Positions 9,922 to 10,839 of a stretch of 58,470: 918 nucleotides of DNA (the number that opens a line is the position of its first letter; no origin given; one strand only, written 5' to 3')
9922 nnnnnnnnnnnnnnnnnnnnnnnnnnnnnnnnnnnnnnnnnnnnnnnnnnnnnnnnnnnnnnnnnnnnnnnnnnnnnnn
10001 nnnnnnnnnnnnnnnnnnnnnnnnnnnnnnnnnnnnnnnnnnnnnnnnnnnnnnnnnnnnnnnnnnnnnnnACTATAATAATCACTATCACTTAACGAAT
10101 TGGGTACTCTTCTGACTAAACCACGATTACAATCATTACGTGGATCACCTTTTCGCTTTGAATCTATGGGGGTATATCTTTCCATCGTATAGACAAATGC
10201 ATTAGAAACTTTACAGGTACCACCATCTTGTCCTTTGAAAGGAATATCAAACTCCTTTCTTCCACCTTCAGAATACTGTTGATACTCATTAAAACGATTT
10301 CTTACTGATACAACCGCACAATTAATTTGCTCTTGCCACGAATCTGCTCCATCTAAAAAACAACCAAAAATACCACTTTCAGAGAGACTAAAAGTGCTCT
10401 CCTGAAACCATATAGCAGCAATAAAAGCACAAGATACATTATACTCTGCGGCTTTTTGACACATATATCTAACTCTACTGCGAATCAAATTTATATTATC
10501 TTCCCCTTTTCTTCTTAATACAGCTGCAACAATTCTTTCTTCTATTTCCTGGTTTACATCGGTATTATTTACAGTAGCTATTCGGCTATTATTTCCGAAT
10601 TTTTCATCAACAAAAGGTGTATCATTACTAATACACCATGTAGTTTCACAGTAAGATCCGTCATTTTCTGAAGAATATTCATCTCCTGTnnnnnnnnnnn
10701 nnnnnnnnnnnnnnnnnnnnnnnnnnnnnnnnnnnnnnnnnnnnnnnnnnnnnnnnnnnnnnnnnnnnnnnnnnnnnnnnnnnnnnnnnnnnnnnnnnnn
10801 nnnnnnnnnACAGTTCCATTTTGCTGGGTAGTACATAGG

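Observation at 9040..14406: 1788-aa membrane-tethered fusion of a lysozyme-like domain and a VanW-like domain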

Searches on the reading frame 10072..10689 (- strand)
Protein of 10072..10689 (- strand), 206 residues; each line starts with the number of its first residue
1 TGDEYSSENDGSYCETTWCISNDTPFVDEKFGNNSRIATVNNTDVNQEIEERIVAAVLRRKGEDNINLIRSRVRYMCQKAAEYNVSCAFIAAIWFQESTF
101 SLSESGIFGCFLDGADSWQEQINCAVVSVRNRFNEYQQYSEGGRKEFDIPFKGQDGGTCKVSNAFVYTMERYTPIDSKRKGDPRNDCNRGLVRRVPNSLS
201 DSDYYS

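Call 25: search_solved_structures(query=A2, max_evalue=10, show_alignments=3)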
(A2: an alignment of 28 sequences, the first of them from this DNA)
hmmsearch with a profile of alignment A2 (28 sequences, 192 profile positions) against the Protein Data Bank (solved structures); distinct sequences matched with E-value up to 10: 2.
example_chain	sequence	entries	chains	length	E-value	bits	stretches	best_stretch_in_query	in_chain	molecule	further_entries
9eau_A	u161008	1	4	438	0.16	15.3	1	88-127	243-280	Spike glycoprotein E1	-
9vi7_A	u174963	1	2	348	1.5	12.1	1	52-97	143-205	lytic transglycosylase c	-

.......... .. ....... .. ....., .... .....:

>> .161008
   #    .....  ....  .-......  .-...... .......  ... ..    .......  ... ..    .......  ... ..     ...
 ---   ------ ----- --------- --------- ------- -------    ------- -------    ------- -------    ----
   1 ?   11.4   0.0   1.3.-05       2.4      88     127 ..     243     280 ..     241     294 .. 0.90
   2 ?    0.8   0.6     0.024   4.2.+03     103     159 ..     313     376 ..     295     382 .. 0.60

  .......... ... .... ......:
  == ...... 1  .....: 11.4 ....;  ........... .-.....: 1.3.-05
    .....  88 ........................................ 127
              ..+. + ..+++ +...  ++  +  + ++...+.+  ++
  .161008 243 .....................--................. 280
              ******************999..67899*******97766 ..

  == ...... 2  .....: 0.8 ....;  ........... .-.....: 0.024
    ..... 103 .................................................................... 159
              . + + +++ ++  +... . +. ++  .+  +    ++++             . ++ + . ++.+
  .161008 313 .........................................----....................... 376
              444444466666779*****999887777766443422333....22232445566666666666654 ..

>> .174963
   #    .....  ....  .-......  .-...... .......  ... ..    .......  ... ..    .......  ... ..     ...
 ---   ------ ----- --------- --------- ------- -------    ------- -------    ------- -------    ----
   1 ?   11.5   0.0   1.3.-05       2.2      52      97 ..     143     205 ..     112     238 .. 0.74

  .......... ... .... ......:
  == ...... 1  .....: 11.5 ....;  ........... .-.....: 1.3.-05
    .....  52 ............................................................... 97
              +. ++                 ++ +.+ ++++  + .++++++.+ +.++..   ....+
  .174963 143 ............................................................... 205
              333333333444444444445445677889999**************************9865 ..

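Call 31: search_protein_families(library=pfam, alignment_id=A2, max_evalue=1)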
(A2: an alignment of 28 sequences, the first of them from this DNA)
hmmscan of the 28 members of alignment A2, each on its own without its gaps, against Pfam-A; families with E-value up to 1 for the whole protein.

A. member 1, seq(206 aa): 0 families

B. families by the number of members that match (of 28 scanned): 20 families
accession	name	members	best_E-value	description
PF13406.11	SLT_2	3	0.0068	Transglycosylase SLT domain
PF05795.16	Plasmodium_Vir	1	0.02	Plasmodium vivax Vir protein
PF17466.7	NinD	1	0.042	Family of unknown function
PF04490.17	Pox_T4_C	1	0.045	Poxvirus T4 protein, C terminus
PF18400.7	Thioredoxin_12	1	0.063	Thioredoxin-like domain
PF14684.11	Tricorn_C1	1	0.064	Tricorn protease C1 domain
PF06591.16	Phage_T4_Ndd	1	0.07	T4-like phage nuclear disruption protein (Ndd)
PF05369.18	MtmB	1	0.07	Monomethylamine methyltransferase MtmB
PF01841.26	Transglut_core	1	0.1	Transglutaminase-like superfamily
PF04745.17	Pox_A8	1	0.11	VITF-3 subunit protein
PF25821.1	DUF7950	1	0.12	Domain of unknown function (DUF7950)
PF03196.18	DUF261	1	0.16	Protein of unknown function, DUF261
PF14521.12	Aspzincin_M35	1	0.19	Lysine-specific metallo-endopeptidase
PF18834.6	LPD22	1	0.23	Large polyvalent protein associated domain 22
PF09170.16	STN1_2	1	0.24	CST, complex subunit STN1, C terminal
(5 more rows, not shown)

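Call 32: predict_structure(alignment_id=A2)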
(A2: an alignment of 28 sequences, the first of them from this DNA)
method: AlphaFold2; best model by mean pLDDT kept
length: 206 residues; sequences in the alignment: 28
mean_pLDDT: 75.9   pTM: 0.75
mean pLDDT of the five models: 75.9, 74.2, 71.6, 70.7, 70.0
residues with pLDDT >= 90: 78; 70-90: 52; 50-70: 50; < 50: 26
segments of 3 or more residues with pLDDT < 50: 1-8, 185-188, 194-196, 198-206
pLDDT, mean of each block of 10 residues (from residue 1): 42 61 84 66 82 96 96 96 94 91 85 85 94 90 69 64 83 63 51 49 39
secondary structure, 60 per line:
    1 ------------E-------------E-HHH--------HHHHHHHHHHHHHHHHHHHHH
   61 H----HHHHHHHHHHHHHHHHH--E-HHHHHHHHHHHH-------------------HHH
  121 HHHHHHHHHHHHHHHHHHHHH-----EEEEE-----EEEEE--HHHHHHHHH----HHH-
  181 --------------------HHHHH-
elements in order: H40-61 H66-82 H87-98 H118-141 E147-151 E157-161 H164-172 H201-205

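Call 35: fold_search(model_id=the predicted structure, library=pdb)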
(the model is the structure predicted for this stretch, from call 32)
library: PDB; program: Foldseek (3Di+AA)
matches with E <= 10: 76; with E <= 0.001: 0
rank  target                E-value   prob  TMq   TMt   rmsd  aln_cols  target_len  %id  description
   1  1gbs                  1.1e+00  0.41  0.28  0.31   6.7       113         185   18  CRYSTAL STRUCTURE OF BLACK SWAN GOOSE-TYPE LYSOZYME AT 1.8 ANGSTROMS RESOLUTION (released 1995-07-10)
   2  6o43                  1.2e+00  0.23  0.31  0.31   9.2       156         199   13  Crystal structure of a lysin protein from Staphylococcus phage P68 (released 2019-07-10)
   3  4owd                  1.3e+00  0.28  0.25  0.13  13.4       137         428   12  Crystal structure of MltF from Pseudomonas aeruginosa complexed with cysteine (released 2015-03-18)
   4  5aa3_I                1.5e+00  0.28  0.27  0.14  17.8       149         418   11  Crystal structure of MltF from Pseudomonas aeruginosa in the presence of tetrasaccharide and tetrapeptide (released 2016-10-12)
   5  3gxk_C                1.8e+00  0.47  0.31  0.36   4.8        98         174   17  The crystal structure of g-type lysozyme from Atlantic cod (Gadus morhua L.) in complex with NAG oligomers sheds new l (released 2009-10-20)
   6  9bwv_A                1.9e+00  0.07  0.16  0.08  14.8       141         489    8  Structure of influenza D RNP, 4xNP local resconstruction (released 2025-05-14)
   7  153l                  2.0e+00  0.28  0.29  0.32   6.5       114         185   17  THE REFINED STRUCTURES OF GOOSE LYSOZYME AND ITS COMPLEX WITH A BOUND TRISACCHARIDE SHOW THAT THE "GOOSE-TYPE LYSOZYMES  (released 1995-01-26)
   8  3hy2_X                2.5e+00  0.06  0.10  0.16   8.3        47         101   17  Crystal Structure of Sulfiredoxin in Complex with Peroxiredoxin I and ATP:Mg2+ (released 2009-10-06)
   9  5anz                  3.3e+00  0.05  0.14  0.08  12.3        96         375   14  Crystal Structure of SltB3 from Pseudomonas aeruginosa. (released 2016-07-20)
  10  7lj1_k                3.4e+00  0.04  0.10  0.16   8.7        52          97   13  Human Prx1-Srx Decameric Complex (released 2021-07-14)
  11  7lj1_g                3.6e+00  0.04  0.10  0.16   8.3        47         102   15  Human Prx1-Srx Decameric Complex (released 2021-07-14)
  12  7lj1_i                3.6e+00  0.04  0.10  0.15   8.3        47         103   15  Human Prx1-Srx Decameric Complex (released 2021-07-14)
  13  5cwc                  3.8e+00  0.09  0.27  0.28   7.7       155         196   14  Crystal structure of de novo designed helical repeat protein DHR5 (released 2015-12-16)
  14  8f6x_A                3.8e+00  0.02  0.12  0.07  16.4       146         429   10  cryo-EM structure of a structurally designed Human metapneumovirus F protein in complex with antibody MPE8 (released 2023-08-02)
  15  5aa3_F                4.1e+00  0.35  0.26  0.14   4.7        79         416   14  Crystal structure of MltF from Pseudomonas aeruginosa in the presence of tetrasaccharide and tetrapeptide (released 2016-10-12)
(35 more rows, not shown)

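Call 50: search_protein_families(library=phrogs, alignment_id=A2, max_evalue=0.1)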
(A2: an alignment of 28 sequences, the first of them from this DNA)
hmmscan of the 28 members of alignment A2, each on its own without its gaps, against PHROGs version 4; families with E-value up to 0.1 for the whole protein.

A. member 1, seq(206 aa): 1 family
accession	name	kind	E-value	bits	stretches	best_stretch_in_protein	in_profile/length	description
phrog_25398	-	unknown function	0.0048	17.9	1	26-75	17-66/127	-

B. families by the number of members that match (of 28 scanned): 8 families
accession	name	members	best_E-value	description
phrog_28014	-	1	0.00015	-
phrog_25398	-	1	0.0048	-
phrog_1194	-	1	0.022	-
phrog_37582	-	1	0.062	-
phrog_8091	-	1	0.063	-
phrog_19205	-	1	0.071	-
phrog_16472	-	1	0.08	tail fiber protein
phrog_26011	-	1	0.085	-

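Call 54: fold_search(model_id=the predicted structure, library=viral)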
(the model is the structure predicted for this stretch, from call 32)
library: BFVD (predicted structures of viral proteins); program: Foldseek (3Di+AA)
matches with E <= 10: 131; with E <= 0.001: 0
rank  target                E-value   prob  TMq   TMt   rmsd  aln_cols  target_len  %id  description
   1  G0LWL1                1.1e-02  1.00  0.37  0.39   4.9       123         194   16  Transglycosylase SLT domain-containing protein [Campylobacter phage CP81]
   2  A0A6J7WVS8            1.5e-01  0.66  0.34  0.30   9.7       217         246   12  LT_GEWL domain containing protein [uncultured Caudovirales phage]
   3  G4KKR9                2.3e-01  0.85  0.35  0.31   6.1       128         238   18  (no name in the UniProt tables at hand)
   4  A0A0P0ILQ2            3.0e-01  0.38  0.34  0.16  17.9       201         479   12  Internal (Core) protein [Pbunalikevirus phiFenriz]
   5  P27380                3.5e-01  0.75  0.31  0.25   5.9       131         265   11  Transglycosylase [Enterobacteria phage PRD1]
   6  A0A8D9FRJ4            3.7e-01  0.66  0.34  0.25   8.0       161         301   15  Putative lytic transglycosylase [uncultured marine phage]
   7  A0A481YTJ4            3.7e-01  0.21  0.20  0.24  13.7       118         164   17  Transcription factor S-II [Marseillevirus LCMAC102]
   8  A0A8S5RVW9            3.9e-01  0.11  0.15  0.09  21.1       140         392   15  Uncharacterized protein [Siphoviridae sp. ctHip2]
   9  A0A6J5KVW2            4.9e-01  0.84  0.34  0.39   5.9       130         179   12  Transglycosylase SLT domain 1 [uncultured Caudovirales phage]
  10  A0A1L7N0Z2            4.9e-01  0.54  0.39  0.36  14.9       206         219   13  Putative transglycosylase [Ralstonia phage RP12]
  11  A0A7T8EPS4            5.8e-01  0.47  0.26  0.24  11.0       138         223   14  Putative murein transglycosylase [Erwinia phage pEa_SNUABM_5]
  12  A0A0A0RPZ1            6.8e-01  0.89  0.27  0.20   4.6        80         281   21  Tail lysin [Bacillus phage Pookie]
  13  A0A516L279            7.6e-01  0.47  0.37  0.40   8.0       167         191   11  (no name in the UniProt tables at hand)
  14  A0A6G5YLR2            8.0e-01  0.82  0.28  0.26   4.1        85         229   16  (no name in the UniProt tables at hand)
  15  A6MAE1                8.5e-01  0.18  0.32  0.15   8.3       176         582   15  Gp076 [Lactococcus phage KSY1]
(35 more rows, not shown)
